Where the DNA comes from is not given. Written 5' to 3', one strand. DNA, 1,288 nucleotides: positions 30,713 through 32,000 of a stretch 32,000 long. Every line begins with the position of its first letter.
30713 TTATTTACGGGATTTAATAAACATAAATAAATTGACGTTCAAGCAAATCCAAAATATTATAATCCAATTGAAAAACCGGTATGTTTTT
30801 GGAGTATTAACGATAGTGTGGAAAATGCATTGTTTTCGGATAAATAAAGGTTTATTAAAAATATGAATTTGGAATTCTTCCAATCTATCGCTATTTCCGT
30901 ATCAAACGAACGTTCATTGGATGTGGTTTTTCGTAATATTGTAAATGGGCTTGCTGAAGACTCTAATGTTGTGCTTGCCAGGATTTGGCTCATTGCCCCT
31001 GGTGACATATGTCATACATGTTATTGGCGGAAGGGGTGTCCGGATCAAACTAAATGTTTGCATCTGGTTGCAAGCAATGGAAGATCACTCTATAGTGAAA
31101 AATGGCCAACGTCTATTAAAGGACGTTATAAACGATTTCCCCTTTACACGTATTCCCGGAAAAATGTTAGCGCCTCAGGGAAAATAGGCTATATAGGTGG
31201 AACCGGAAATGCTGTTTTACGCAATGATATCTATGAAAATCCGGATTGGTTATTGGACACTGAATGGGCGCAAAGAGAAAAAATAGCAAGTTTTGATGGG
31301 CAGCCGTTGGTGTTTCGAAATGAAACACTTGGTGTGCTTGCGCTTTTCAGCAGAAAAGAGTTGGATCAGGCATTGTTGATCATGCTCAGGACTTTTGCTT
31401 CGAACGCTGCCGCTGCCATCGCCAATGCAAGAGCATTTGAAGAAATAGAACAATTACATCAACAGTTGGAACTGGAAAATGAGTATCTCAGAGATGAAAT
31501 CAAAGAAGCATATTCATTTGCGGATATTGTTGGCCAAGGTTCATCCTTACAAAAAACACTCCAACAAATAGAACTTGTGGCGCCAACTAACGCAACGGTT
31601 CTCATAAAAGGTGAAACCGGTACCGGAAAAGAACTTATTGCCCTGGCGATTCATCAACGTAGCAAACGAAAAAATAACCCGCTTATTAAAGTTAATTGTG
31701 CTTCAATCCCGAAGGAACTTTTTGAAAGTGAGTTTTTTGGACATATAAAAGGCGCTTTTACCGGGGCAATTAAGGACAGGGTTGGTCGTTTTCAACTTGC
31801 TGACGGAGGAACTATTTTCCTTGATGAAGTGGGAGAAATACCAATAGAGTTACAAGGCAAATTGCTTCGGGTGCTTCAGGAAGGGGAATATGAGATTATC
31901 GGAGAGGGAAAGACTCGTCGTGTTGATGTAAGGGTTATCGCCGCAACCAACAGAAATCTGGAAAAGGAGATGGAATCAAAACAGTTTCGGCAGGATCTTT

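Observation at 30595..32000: GAF-AAA+ sigma-54 activator with a 4-Cys insertion in the sensor domain, divergent from the octahaem gene, plus a candidate -24/-12 promoter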

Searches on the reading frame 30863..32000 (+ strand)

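Call 5: search_protein_families(library=pfam, proteins=[window:30863-32000:+], max_evalue=0.01)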
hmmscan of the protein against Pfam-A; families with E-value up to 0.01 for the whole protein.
window:30863-32000:+ (379 aa): 9 families
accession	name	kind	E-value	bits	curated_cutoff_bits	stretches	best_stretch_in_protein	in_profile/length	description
PF00158.32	Sigma54_activat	-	2.6e-65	219.6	20.2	1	222-379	1-158/168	Sigma-54 interaction domain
PF14532.12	Sigma54_activ_2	-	4.5e-16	59.8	25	1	223-379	1-124/138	Sigma-54 interaction domain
PF07728.20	AAA_5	-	9e-09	35.9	22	1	246-373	2-133/139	AAA domain (dynein-related subfamily)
PF13185.12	GAF_2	-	2.8e-06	28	28.6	1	114-187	63-136/136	GAF domain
PF00004.35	AAA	-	2.5e-05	25.2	21.2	1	246-364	1-110/131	ATPase family associated with various cellular activities (AAA)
PF01590.32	GAF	-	3.8e-05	24.7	22.4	1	104-186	52-133/133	GAF domain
PF07724.20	AAA_2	-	0.00024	21.6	27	1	244-374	4-135/166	AAA domain (Cdc48 subfamily)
PF01078.27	Mg_chelatase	-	0.00099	19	20.3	0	220-363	3-157/207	Magnesium chelatase, subunit ChlI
PF13492.12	GAF_3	-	0.0069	17.2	27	0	148-188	87-129/129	GAF domain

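Call 6: search_protein_families(library=ncbifam, proteins=[window:30863-32000:+], max_evalue=0.01)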
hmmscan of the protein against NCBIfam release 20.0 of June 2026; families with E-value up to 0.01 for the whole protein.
window:30863-32000:+ (379 aa): 29 families (the best 25 are shown)
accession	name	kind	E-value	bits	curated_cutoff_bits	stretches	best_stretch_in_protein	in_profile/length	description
NF003451.0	PRK05022.1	equivalog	1.9e-82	277.6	476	1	141-379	112-349/512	nitric oxide reductase transcriptional regulator NorR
TIGR01817.1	nifA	equivalog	2.7e-81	273.9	528.85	1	101-379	69-355/534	nif-specific transcriptional activator NifA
NF011958.0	PRK15429.1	equivalog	7.2e-73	246.3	830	1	139-379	295-538/692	formate hydrogenlyase transcriptional activator FlhA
NF041552.1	TF_PrdR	equivalog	1.2e-65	222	795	1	181-379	223-426/577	sigma-54 dependent transcriptional regulator PrdR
NF038308.1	RNA_repair_RtcR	equivalog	3.2e-63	214.4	650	1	205-379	163-343/530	RNA repair transcriptional activator RtcR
TIGR01818.1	ntrC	equivalog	1.4e-62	212.1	558.6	1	211-379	125-293/463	nitrogen regulation protein NR(I)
TIGR02915.1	PEP_resp_reg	equivalog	6.6e-61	206.5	502.6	1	200-379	120-298/445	PEP-CTERM-box response regulator transcription factor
NF008469.0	PRK11361.1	equivalog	8.5e-61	206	714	1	200-379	123-302/461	acetoacetate metabolism transcriptional regulator AtoC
NF041946.1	LuxO_transreg_Vib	equivalog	2.2e-57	194.9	800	1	199-379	113-292/463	quorum-sensing sigma-54 dependent transcriptional regulator LuxO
NF050807.1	TransRegFlbDCaul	equivalog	1.4e-55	188.9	750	1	220-379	118-277/454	sigma-54-dependent transcriptional regulator FlbD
TIGR02329.1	propionate_PrpR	equivalog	2.5e-54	184.8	499.2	1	165-379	177-372/526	propionate catabolism operon regulatory protein PrpR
NF007689.0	PRK10365.1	equivalog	5.1e-54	183.7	760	1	218-379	137-298/441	sigma-54-dependent response regulator transcription factor ZraR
TIGR02974.1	phageshock_pspF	equivalog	6e-54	183.5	443.55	1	222-379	1-158/336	phage shock protein operon transcriptional activator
NF041906.1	V4R_TF_MobR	exception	1e-52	179.4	999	1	195-379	207-391/544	phenol degradation transcriptional regulator MobR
NF011695.0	PRK15115.1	equivalog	1e-52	179.4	763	1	220-379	135-294/445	two-component system response regulator GlrR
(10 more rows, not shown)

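Call 7: find_homologous_proteins(query=window:30863-32000:+, max_evalue=1e-20)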
Query window:30863-32000:+ (379 aa): 8000 proteins with E <= 1e-20 among 8000 candidates; the best 120 are listed.
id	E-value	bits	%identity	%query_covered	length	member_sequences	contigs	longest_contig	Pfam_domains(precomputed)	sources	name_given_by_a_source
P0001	2.5e-249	844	100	100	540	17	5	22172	PF13185.13,PF00158.33,PF25601.2,PF14532.13,PF07728.21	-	-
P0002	1.7e-234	796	94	100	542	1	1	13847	PF13185.13,PF00158.33,PF25601.2,PF01590.33,PF00004.36,PF14532.13,PF07728.21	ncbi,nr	ncbi:MAG: sigma 54-interacting transcriptional regulator [Candidatus Kuenenia sp.]|nr:sigma 54-inter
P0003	5.3e-201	685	80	100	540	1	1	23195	PF13185.13,PF00158.33,PF25601.2,PF01590.33,PF00004.36,PF14532.13,PF07728.21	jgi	-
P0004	1.6e-199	681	79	100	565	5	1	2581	PF13185.13,PF00158.33,PF25601.2,PF01590.33,PF00004.36,PF14532.13,PF07728.21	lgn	-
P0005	1.3e-198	678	79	100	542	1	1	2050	PF13185.13,PF00158.33,PF25601.2,PF01590.33,PF14532.13,PF07728.21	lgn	-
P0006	5.8e-198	675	78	100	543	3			PF13185.13,PF00158.33,PF25601.2,PF01590.33,PF00004.36,PF14532.13,PF07728.21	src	-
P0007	6.4e-198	675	79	100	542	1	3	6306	PF13185.13,PF00158.33,PF25601.2,PF01590.33,PF00004.36,PF14532.13,PF07728.21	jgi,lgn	jgi:transcriptional regulator with GAF, ATPase, and Fis domain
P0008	4.1e-197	673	79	100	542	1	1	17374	PF13185.13,PF00158.33,PF25601.2,PF01590.33,PF00004.36,PF14532.13,PF07728.21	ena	-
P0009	1.4e-196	671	79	100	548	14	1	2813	PF13185.13,PF00158.33,PF25601.2,PF01590.33,PF00004.36,PF14532.13,PF07728.21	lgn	-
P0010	1.8e-194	664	77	100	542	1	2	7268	PF13185.13,PF00158.33,PF25601.2,PF01590.33,PF00004.36,PF14532.13,PF07728.21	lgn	-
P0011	2.0e-194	664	78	100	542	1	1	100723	PF13185.13,PF00158.33,PF25601.2,PF01590.33,PF00004.36,PF14532.13,PF07728.21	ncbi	ncbi:MAG: sigma 54-interacting transcriptional regulator [Candidatus Brocadiaceae bacterium]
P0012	2.6e-194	663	77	100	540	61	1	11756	PF13185.13,PF00158.33,PF25601.2,PF01590.33,PF00004.36,PF14532.13,PF07728.21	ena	-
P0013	5.1e-194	662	77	100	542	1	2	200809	PF13185.13,PF00158.33,PF25601.2,PF01590.33,PF00004.36,PF14532.13,PF07728.21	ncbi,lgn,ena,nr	ncbi:MAG: GAF domain-containing protein [Candidatus Brocadia sp.]|nr:MAG: GAF domain-containing prot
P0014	6.5e-194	662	78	100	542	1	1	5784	PF13185.13,PF00158.33,PF07724.21,PF25601.2,PF01590.33,PF00004.36,PF14532.13,PF07728.21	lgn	-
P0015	2.0e-193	660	77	100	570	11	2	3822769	PF13185.13,PF00158.33,PF25601.2,PF01590.33,PF00004.36,PF14532.13,PF07728.21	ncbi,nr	ncbi:MAG: sigma 54-interacting transcriptional regulator [Candidatus Jettenia sp.]|nr:MAG: sigma 54-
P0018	3.1e-192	656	75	100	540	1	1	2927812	PF13185.13,PF00158.33,PF25601.2,PF01590.33,PF14532.13,PF07728.21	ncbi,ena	-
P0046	9.3e-165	566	67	100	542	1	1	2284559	PF13185.13,PF00158.33,PF25601.2,PF01590.33,PF14532.13,PF07728.21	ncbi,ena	-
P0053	4.3e-141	488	59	100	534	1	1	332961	PF13185.13,PF00158.33,PF25601.2,PF01590.33,PF00004.36,PF14532.13,PF07728.21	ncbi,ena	-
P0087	7.2e-137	474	60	100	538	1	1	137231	PF13185.13,PF00158.33,PF25601.2,PF01590.33,PF02954.26,PF00004.36,PF14532.13,PF07728.21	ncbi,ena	-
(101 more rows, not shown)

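Call 12: find_encoding_contigs(protein=P0001, flank=10000, max_places=4)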
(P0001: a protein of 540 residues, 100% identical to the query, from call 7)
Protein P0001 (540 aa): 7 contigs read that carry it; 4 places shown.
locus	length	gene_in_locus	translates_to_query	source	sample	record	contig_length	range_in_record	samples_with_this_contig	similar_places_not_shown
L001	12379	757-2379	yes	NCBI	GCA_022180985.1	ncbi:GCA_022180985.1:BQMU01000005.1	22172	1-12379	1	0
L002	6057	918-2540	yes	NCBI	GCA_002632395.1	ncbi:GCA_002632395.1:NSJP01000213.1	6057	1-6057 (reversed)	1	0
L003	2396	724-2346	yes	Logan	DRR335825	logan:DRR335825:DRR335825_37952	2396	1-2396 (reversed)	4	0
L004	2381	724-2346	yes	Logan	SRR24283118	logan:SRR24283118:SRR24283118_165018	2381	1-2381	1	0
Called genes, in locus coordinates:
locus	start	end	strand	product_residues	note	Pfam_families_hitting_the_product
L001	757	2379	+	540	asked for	PF13185:GAF_2 (weak), PF00158:Sigma54_activat, PF14532:Sigma54_activ_2, PF07728:AAA_5, PF25601:AAA_lid_14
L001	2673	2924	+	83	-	PF01797:Y1_Tnp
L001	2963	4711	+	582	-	PF00154:RecA_N (faint), PF06745:ATPase, PF13481:AAA_25 (weak), PF23442:DUF7125 (faint), PF01695:IstB_IS21 (faint), PF05729:NACHT (faint), PF03796:DnaB_C (weak), PF06745:ATPase, +3 more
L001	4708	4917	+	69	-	-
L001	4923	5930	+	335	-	PF00158:Sigma54_activat, PF14532:Sigma54_activ_2, PF07728:AAA_5 (weak), PF25601:AAA_lid_14, PF02954:HTH_8 (weak)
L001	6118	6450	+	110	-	PF03992:ABM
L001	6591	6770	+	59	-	-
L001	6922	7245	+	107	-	PF04972:BON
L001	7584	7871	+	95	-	-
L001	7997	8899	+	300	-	PF03413:PepSY (faint), PF11396:PepSY_like (faint)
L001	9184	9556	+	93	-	-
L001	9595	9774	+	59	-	-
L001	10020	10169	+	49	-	-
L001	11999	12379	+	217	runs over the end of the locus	-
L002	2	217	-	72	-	?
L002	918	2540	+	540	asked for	PF13185:GAF_2 (weak), PF00158:Sigma54_activat, PF14532:Sigma54_activ_2, PF07728:AAA_5, PF25601:AAA_lid_14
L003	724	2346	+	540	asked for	PF13185:GAF_2 (weak), PF00158:Sigma54_activat, PF14532:Sigma54_activ_2, PF07728:AAA_5, PF25601:AAA_lid_14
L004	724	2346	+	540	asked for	PF13185:GAF_2 (weak), PF00158:Sigma54_activat, PF14532:Sigma54_activ_2, PF07728:AAA_5, PF25601:AAA_lid_14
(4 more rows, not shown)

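Call 13: find_encoding_contigs(protein=P0015, flank=8000, max_places=2)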
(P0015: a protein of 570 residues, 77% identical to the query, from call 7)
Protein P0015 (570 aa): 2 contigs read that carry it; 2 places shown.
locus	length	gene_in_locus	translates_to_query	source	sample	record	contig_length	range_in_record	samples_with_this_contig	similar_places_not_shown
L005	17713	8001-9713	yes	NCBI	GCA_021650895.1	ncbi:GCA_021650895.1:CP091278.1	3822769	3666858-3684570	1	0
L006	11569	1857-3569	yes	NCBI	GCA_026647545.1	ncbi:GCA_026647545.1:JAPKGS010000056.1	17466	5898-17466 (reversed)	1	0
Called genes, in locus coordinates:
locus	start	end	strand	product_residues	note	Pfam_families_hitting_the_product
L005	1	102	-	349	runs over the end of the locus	PF00437:T2SSE, PF04851:ResIII (weak), PF13401:AAA_22 (faint)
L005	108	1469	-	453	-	PF01523:PmbA_TldD_1st, PF19290:PmbA_TldD_2nd, PF19289:PmbA_TldD_3rd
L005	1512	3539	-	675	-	PF22745:Nlig-Ia, PF01653:DNA_ligase_aden, PF03120:OB_DNA_ligase, PF12826:HHH_2, PF14520:HHH_5 (weak), PF00533:BRCT, PF12738:PTCB-BRCT (weak)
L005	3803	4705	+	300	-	-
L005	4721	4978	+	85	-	-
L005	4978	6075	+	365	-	PF00155:Aminotran_1_2, PF01041:DegT_DnrJ_EryC1, PF01053:Cys_Met_Meta_PP, PF00266:Aminotran_5 (weak)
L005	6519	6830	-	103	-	-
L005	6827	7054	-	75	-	PF04014:MazE_antitoxin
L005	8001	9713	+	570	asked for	PF01590:GAF (weak), PF13185:GAF_2, PF00158:Sigma54_activat, PF14532:Sigma54_activ_2, PF00004:AAA (weak), PF07728:AAA_5 (weak), PF25601:AAA_lid_14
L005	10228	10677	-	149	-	-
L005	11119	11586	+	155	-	PF25778:DUF7948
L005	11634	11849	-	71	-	PF21748:UPF0150, PF15919:HicB_lk_antitox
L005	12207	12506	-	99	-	PF10387:DUF2442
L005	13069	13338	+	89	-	-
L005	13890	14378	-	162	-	PF00085:Thioredoxin, PF00578:AhpC-TSA, PF08534:Redoxin, PF13098:Thioredoxin_2, PF13905:Thioredoxin_8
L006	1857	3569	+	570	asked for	PF01590:GAF (weak), PF13185:GAF_2, PF00158:Sigma54_activat, PF14532:Sigma54_activ_2, PF00004:AAA (weak), PF07728:AAA_5 (weak), PF25601:AAA_lid_14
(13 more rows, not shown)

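Call 14: find_encoding_contigs(protein=P0018, flank=8000, max_places=2)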
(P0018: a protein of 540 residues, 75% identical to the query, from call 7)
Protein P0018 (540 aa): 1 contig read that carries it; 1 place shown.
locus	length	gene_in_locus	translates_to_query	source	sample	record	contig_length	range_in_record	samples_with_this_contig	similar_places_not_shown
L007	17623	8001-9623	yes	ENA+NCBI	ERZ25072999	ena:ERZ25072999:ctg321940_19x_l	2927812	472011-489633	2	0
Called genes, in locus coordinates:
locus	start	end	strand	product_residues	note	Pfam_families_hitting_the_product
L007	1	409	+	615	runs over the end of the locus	PF15892:BNR_4 (faint), PF24316:Tli3 (faint), PF09263:PEX-2N (faint), PF02012:BNR (faint), PF13088:BNR_2 (faint)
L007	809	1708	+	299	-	-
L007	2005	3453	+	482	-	-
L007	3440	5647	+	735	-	-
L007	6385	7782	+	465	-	PF00027:cNMP_binding, PF08668:HDOD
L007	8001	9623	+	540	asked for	PF13185:GAF_2, PF01590:GAF, PF00158:Sigma54_activat, PF14532:Sigma54_activ_2, PF07728:AAA_5 (faint), PF25601:AAA_lid_14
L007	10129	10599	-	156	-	-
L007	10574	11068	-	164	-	-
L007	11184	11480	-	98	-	-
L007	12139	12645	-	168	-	-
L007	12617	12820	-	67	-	-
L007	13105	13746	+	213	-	PF00730:HhH-GPD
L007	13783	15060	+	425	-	PF01979:Amidohydro_1, PF07969:Amidohydro_3 (weak), PF12890:DHOase, PF07969:Amidohydro_3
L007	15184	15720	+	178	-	PF05991:NYN_YacP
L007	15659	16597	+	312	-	PF02899:Phage_int_SAM_1, PF00589:Phage_integrase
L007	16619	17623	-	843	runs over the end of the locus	PF00133:tRNA-synt_1, PF01406:tRNA-synt_1e (faint), PF09334:tRNA-synt_1g, PF13603:tRNA-synt_1_2, PF00133:tRNA-synt_1, PF09334:tRNA-synt_1g (weak), PF08264:Anticodon_1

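Call 15: find_encoding_contigs(protein=P0046, flank=8000, max_places=2)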
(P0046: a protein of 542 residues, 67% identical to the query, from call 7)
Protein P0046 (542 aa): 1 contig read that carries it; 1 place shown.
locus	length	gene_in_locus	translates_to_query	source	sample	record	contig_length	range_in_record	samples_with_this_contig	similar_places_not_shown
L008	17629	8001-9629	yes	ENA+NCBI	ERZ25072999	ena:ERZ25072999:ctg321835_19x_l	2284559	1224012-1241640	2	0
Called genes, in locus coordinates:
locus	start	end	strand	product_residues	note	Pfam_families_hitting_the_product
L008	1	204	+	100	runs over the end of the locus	PF00072:Response_reg (weak)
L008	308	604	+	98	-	PF05598:DUF772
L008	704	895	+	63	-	-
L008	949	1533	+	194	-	-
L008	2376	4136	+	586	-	PF00664:ABC_membrane (weak), PF00005:ABC_tran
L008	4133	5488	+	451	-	PF25917:BSH_RND, PF25973:BSH_CzcB (faint), PF25997:BSH_YhbJ (faint)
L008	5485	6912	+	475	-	PF02321:OEP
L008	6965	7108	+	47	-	-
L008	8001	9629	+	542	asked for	PF01590:GAF, PF13185:GAF_2, PF00158:Sigma54_activat, PF14532:Sigma54_activ_2, PF07728:AAA_5 (weak), PF25601:AAA_lid_14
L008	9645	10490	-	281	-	PF13489:Methyltransf_23, PF13649:Methyltransf_25, PF13847:Methyltransf_31, PF08241:Methyltransf_11, PF08242:Methyltransf_12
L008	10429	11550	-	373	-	PF04055:Radical_SAM (weak)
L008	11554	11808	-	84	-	-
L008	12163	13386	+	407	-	PF02310:B12-binding, PF04055:Radical_SAM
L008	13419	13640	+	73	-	-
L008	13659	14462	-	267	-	-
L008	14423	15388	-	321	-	PF00586:AIRS, PF02769:AIRS_C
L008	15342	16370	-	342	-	PF11392:AllH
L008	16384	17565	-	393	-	PF13183:Fer4_8, PF13187:Fer4_9, PF02754:CCG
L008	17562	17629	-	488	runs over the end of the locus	PF01565:FAD_binding_4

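Call 19: find_encoding_contigs(protein=P0002, flank=10000, max_places=2)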
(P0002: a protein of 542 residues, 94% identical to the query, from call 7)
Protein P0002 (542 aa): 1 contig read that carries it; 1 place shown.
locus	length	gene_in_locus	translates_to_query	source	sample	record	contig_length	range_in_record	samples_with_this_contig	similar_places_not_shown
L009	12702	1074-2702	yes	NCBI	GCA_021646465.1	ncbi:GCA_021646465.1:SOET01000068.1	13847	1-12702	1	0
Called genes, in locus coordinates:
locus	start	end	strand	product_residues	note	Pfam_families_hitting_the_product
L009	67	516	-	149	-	-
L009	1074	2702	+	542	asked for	PF13185:GAF_2 (weak), PF01590:GAF (faint), PF00158:Sigma54_activat, PF14532:Sigma54_activ_2, PF00004:AAA (weak), PF07728:AAA_5, PF25601:AAA_lid_14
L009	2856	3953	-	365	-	PF02625:XdhC_CoxI, PF13478:XdhC_C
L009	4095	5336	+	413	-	PF03486:HI0933_like (faint), PF07992:Pyr_redox_2, PF13738:Pyr_redox_3, PF18267:Rubredoxin_C (faint), PF00070:Pyr_redox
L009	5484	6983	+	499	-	PF02446:Glyco_hydro_77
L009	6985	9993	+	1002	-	PF00128:Alpha-amylase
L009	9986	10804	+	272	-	PF02358:Trehalose_PPase, PF08282:Hydrolase_3 (faint)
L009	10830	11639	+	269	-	PF01435:Peptidase_M48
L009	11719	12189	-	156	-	-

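Call 20: find_encoding_contigs(protein=P0013, flank=8000, max_places=2)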
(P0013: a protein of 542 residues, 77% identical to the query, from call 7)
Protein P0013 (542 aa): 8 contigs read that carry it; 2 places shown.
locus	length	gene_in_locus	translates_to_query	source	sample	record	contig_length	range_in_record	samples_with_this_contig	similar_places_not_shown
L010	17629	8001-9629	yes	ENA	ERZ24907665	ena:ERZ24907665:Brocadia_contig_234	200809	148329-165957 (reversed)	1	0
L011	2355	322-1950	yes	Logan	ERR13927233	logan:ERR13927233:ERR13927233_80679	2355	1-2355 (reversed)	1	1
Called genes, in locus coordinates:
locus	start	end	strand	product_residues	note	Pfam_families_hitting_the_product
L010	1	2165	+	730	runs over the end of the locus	PF08206:OB_RNB, PF25049:OB_HELZ2 (faint), PF17876:CSD2, PF17849:OB_Dis3 (faint), PF00773:RNB, PF00575:S1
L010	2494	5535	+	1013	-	PF04313:HSDR_N (weak), PF01170:UPF0020 (faint), PF20473:MmeI_Mtase, PF07669:Eco57I, PF02384:N6_Mtase, PF12950:TaqI_C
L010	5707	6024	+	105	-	PF10083:DUF2321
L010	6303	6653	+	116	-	PF01927:Mut7-C (weak), PF18480:DUF5615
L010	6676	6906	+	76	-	PF04255:DUF433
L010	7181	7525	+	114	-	-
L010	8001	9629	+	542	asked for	PF01590:GAF (weak), PF13185:GAF_2 (weak), PF00158:Sigma54_activat, PF14532:Sigma54_activ_2, PF00004:AAA (weak), PF07728:AAA_5 (weak), PF25601:AAA_lid_14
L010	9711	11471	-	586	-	PF13447:Multi-haem_cyto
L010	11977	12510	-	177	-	-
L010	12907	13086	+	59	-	-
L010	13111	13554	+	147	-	PF13098:Thioredoxin_2 (weak)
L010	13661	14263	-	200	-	PF18306:LDcluster4, PF03641:Lysine_decarbox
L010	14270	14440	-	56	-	-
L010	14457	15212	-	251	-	PF13085:Fer2_3, PF13237:Fer4_10, PF13183:Fer4_8, PF13534:Fer4_17 (weak)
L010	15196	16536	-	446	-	PF02881:SRP54_N, PF13401:AAA_22 (faint), PF13604:AAA_30, PF00448:SRP54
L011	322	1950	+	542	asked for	PF01590:GAF (weak), PF13185:GAF_2 (weak), PF00158:Sigma54_activat, PF14532:Sigma54_activ_2, PF00004:AAA (weak), PF07728:AAA_5 (weak), PF25601:AAA_lid_14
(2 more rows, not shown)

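Call 30: find_related_loci(query=P0001, collection=genome_contigs, flank=6000)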
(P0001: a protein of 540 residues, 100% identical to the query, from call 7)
Query P0001 (540 aa) in genome_contigs; peptide patterns used: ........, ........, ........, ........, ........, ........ (x = any residue, [..] = any of these).
120 stretches matched a pattern; 19 encode a relative of the query (tblastn E <= 1e-3); 19 distinct loci.
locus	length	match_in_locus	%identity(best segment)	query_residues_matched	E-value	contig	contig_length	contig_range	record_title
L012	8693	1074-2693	91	1-540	0e+0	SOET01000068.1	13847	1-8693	MAG: Candidatus Kuenenia hertensis isolate YC6 NODE_10421_length_13847_cov_264.726943, whole genome shotgun sequence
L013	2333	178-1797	74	1-540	0e+0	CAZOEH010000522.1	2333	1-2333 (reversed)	MAG TPA_asm: uncultured Desulfonema sp. isolate SRP062349_co5_33 genome assembly, contig: NODE_57166_length_2333_cov_9.6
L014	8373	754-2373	76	1-540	0e+0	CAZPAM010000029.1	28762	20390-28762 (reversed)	MAG TPA_asm: uncultured Candidatus Scalindua sp. isolate SRP200020_co5_90 genome assembly, contig: NODE_2452_length_2876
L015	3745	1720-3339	75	1-540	0e+0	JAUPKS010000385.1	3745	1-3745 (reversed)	MAG: Planctomycetota bacterium isolate erpe_2018_pw_0hr_WHONDRS-PP48-000085_B_bin.5 scaffold_2108381, whole genome shotg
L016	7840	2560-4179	74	1-540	0e+0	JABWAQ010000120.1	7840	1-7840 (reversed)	MAG: Candidatus Brocadia sp. isolate MAG_8 scaffold_11432, whole genome shotgun sequence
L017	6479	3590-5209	74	1-540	0e+0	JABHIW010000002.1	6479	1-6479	MAG: Candidatus Scalindua sp. isolate SI037_bin72 k141_3375028, whole genome shotgun sequence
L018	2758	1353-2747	77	1-465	0e+0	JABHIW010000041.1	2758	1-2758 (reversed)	MAG: Candidatus Scalindua sp. isolate SI037_bin72 k141_2028735, whole genome shotgun sequence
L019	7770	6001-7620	66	1-540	0e+0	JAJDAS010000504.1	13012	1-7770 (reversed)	MAG: Nitrospinia bacterium isolate OFTM173 OFTM173_503, whole genome shotgun sequence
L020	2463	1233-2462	78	1-410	0e+0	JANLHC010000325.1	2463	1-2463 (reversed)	MAG: Candidatus Scalindua sp. isolate P6-7 k99_407527, whole genome shotgun sequence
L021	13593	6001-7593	54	1-539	0e+0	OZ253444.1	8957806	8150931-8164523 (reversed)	MAG: Bryobacterales bacterium isolate 3cac0922-cef3-4e6b-989c-161c3111d54d genome assembly, chromosome: 1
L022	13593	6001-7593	55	1-539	0e+0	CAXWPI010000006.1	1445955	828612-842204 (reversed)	MAG: Bryobacterales bacterium isolate da016bd0-139c-4015-aa9f-1ed2263db0ea genome assembly, contig: contig_6, whole geno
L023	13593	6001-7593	54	1-539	0e+0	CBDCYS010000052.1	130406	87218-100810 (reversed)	MAG: Bryobacterales bacterium isolate 6130ab36-0be1-4cbc-8e40-5b7dbad0252f genome assembly, contig: contig_52, whole gen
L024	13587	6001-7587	54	1-539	0e+0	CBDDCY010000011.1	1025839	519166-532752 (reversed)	MAG: Bryobacterales bacterium isolate 5f7a3f53-26fe-4b4e-9bac-cb7db0b77625 genome assembly, contig: contig_11, whole gen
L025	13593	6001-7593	54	1-539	0e+0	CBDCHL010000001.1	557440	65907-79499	MAG: Bryobacterales bacterium isolate 1c4fee2f-ded3-4223-8d2f-74452387096f genome assembly, contig: contig_1, whole geno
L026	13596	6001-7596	51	1-540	3e-180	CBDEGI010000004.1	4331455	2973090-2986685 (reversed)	MAG: Bryobacterales bacterium isolate 10a21c94-7eb8-427e-b2a2-b5379825a615 genome assembly, contig: contig_4, whole geno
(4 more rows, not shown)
